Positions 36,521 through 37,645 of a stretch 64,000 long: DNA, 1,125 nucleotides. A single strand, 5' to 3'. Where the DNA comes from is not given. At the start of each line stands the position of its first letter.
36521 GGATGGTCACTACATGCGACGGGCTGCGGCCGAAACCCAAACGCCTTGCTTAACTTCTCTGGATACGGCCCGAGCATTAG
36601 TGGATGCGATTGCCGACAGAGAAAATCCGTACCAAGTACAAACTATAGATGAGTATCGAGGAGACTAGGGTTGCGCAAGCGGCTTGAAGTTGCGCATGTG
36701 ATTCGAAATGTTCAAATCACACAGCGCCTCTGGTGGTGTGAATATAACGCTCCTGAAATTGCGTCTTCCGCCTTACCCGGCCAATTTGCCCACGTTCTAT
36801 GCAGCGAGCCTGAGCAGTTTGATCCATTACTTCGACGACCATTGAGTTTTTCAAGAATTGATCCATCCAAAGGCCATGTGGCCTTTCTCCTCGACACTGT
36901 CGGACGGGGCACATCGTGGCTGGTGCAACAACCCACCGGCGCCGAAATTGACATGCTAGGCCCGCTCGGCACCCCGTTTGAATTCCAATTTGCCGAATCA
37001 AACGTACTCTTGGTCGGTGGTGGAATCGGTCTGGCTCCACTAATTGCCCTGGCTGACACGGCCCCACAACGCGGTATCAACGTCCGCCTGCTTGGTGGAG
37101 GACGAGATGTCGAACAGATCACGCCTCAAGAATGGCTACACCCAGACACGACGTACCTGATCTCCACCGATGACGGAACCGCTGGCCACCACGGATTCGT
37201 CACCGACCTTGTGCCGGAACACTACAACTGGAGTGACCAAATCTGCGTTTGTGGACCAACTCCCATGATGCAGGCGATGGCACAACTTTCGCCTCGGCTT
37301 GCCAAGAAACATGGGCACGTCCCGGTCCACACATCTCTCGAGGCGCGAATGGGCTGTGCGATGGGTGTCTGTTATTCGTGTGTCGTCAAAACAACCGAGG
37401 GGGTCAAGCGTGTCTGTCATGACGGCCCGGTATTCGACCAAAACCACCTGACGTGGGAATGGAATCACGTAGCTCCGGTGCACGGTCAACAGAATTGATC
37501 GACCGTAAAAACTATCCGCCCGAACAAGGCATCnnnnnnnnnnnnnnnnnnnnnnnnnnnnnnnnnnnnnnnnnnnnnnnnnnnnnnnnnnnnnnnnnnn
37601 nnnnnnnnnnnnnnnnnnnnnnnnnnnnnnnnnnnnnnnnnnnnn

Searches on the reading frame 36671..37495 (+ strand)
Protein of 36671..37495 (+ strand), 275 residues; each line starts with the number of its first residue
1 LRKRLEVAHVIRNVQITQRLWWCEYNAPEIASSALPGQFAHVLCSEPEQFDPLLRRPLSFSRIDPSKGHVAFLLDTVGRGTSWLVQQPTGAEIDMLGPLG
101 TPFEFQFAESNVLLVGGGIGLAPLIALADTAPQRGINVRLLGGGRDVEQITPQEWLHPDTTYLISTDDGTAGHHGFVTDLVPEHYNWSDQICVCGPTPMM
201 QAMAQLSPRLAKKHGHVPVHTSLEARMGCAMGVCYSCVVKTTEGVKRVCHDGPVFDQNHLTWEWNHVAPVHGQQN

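Call 56: search_protein_families(library=pfam, proteins=[window:36671-37495:+], max_evalue=0.0001)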
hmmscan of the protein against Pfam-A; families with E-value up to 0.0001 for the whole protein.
window:36671-37495:+ (275 aa): 2 families
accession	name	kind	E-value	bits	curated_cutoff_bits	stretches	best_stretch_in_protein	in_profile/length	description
PF10418.14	DHODB_Fe-S_bind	-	1.5e-14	53.8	23.9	1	224-260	1-40/41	Iron-sulfur cluster binding domain of dihydroorotate dehydrogenase B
PF00175.26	NAD_binding_1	-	1.2e-05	26.4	22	1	114-204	1-108/109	Oxidoreductase NAD-binding domain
